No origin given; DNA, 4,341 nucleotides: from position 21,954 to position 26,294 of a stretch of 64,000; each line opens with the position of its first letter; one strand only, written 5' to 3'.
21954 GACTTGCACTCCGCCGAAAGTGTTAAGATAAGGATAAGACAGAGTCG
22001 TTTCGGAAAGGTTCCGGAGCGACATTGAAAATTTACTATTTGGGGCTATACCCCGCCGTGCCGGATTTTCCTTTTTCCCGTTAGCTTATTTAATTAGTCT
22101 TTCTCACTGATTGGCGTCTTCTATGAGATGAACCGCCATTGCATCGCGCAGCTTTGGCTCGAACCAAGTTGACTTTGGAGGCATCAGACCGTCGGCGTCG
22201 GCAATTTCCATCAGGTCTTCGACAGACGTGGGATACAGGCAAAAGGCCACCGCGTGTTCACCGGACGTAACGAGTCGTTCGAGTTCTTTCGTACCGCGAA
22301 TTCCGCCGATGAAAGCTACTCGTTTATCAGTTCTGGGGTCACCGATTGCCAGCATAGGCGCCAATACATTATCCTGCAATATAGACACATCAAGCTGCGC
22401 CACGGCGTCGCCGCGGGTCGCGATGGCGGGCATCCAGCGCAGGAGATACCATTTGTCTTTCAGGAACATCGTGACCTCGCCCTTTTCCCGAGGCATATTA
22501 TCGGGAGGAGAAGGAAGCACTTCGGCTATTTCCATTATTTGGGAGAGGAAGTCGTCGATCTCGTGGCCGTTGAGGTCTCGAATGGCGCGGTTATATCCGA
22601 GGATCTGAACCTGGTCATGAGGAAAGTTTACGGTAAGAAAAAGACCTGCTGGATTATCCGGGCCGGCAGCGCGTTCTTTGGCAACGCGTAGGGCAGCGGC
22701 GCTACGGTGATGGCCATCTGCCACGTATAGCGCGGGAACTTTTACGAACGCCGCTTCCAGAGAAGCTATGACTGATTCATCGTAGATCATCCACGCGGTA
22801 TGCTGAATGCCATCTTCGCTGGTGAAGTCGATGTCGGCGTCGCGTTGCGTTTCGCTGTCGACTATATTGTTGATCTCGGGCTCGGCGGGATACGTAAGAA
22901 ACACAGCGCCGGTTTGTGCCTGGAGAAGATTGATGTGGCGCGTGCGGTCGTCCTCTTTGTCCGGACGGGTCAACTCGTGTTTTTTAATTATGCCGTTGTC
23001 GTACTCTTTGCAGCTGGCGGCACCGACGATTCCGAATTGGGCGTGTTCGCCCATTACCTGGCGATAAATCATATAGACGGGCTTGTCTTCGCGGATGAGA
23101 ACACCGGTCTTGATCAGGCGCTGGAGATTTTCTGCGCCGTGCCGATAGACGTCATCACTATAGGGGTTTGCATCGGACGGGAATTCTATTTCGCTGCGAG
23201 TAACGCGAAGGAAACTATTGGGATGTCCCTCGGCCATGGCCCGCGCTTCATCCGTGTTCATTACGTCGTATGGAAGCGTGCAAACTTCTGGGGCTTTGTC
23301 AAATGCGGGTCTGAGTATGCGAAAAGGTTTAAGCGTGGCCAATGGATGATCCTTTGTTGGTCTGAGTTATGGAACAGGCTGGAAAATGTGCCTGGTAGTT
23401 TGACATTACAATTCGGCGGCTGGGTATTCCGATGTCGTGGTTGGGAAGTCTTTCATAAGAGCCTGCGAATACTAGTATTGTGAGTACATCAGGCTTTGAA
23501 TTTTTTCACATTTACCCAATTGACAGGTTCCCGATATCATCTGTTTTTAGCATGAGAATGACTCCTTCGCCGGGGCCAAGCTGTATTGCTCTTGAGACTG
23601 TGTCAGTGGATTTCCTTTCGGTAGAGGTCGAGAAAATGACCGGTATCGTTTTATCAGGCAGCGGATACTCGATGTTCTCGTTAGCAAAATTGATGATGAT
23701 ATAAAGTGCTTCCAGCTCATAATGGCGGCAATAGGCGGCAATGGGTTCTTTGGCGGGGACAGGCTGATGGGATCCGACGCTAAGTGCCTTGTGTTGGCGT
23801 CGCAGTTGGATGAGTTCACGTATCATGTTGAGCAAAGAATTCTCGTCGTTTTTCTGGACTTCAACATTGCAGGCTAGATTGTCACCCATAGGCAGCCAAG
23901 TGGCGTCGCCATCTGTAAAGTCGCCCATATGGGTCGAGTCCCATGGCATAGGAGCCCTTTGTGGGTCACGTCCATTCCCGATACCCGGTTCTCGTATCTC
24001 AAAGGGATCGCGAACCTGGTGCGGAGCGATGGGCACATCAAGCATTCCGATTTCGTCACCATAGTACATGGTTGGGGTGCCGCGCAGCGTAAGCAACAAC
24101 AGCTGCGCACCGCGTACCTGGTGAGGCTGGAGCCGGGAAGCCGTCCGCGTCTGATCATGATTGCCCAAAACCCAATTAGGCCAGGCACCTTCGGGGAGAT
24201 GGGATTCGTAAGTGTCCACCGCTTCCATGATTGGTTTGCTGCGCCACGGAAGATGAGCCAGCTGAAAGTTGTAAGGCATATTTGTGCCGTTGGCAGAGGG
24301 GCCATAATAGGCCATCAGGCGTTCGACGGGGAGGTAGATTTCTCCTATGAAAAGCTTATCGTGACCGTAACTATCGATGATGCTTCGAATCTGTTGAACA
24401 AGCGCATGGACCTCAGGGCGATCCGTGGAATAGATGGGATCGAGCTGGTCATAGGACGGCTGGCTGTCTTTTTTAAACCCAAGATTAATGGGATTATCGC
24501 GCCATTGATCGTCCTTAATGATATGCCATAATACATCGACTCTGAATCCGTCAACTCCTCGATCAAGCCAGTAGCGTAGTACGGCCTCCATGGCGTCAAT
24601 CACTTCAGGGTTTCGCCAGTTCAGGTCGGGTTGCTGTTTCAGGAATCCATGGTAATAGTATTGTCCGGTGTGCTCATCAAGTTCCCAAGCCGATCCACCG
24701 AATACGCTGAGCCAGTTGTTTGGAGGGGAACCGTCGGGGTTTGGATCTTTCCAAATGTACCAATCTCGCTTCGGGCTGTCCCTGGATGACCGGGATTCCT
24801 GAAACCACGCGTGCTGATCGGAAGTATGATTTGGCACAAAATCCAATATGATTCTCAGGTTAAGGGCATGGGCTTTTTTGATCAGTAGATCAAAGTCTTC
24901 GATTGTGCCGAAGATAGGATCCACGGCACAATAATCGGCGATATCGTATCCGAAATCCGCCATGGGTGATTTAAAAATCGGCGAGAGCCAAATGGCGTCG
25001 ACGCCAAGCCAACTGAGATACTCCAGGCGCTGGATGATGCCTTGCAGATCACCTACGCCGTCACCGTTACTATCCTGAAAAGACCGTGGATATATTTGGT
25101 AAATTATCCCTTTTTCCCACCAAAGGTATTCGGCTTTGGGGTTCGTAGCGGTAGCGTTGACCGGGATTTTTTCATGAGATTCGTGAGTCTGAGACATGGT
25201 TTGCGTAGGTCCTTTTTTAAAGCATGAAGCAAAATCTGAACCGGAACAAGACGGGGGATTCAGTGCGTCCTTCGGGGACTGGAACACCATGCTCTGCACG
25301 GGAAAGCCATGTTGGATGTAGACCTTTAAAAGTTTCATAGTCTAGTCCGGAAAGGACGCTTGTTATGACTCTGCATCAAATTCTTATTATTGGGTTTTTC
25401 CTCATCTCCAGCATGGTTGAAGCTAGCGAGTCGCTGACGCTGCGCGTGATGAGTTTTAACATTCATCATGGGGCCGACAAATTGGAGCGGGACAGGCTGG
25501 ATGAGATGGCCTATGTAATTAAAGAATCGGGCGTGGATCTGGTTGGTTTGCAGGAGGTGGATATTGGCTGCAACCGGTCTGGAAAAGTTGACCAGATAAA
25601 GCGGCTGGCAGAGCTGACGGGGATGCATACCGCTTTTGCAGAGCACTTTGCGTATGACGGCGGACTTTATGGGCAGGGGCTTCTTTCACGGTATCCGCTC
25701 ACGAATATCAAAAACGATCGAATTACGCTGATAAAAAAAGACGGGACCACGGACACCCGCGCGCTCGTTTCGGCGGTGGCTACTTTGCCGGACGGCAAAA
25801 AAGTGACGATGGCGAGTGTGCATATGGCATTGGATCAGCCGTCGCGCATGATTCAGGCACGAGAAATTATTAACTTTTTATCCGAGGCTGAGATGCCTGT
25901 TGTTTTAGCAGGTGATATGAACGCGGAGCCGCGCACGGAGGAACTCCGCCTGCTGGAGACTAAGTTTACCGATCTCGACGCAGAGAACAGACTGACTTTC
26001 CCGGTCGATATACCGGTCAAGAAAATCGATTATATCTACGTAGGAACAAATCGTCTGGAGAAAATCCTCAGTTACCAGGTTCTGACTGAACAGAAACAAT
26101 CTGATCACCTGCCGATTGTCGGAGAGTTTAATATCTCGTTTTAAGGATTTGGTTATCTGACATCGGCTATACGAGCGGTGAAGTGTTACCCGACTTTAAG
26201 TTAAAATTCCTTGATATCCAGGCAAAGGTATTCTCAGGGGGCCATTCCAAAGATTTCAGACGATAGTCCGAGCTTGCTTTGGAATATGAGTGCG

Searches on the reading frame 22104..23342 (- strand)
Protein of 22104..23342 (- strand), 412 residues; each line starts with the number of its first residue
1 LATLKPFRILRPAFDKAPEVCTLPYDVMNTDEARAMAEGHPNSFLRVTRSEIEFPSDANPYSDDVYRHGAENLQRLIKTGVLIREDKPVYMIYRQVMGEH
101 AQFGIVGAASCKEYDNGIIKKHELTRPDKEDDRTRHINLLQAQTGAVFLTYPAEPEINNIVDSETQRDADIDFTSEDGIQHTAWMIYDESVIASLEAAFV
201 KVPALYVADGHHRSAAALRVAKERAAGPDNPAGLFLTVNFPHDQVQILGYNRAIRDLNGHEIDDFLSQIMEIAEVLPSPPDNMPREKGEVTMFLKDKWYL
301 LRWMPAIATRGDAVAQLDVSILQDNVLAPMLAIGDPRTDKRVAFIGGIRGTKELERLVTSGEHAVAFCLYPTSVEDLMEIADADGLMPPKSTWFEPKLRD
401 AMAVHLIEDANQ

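Call 73: search_protein_families(library=pfam, proteins=[window:22104-23342:-], max_evalue=0.00001)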
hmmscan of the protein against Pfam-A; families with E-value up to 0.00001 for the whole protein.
window:22104-23342:- (412 aa): 1 family
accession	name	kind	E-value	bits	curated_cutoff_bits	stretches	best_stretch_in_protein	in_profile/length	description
PF06245.16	DUF1015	-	4.4e-94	315.5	25.8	1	4-320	1-325/325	Protein of unknown function (DUF1015)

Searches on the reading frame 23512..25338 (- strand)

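Call 73: search_protein_families(library=pfam, proteins=[window:23512-25338:-], max_evalue=0.00001)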
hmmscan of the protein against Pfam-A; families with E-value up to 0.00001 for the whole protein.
window:23512-25338:- (608 aa): 1 family
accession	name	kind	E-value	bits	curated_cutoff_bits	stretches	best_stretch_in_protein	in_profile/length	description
PF00128.31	Alpha-amylase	-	5.7e-141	471.2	22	1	81-521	1-445/446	Alpha amylase, catalytic domain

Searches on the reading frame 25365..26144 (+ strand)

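Call 73: search_protein_families(library=pfam, proteins=[window:25365-26144:+], max_evalue=0.00001)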
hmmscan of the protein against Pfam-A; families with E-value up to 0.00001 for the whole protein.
window:25365-26144:+ (259 aa): 2 families
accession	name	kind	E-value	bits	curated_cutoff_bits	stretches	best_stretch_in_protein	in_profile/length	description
PF03372.29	Exo_endo_phos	-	4.1e-18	66.4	24.5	1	29-248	1-225/225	Endonuclease/Exonuclease/phosphatase family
PF23226.1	Exo_endo_phos_PGAP2IP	-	7.8e-11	42.1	27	1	28-207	6-182/239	PGAP2IP, C-terminal nuclease-like domain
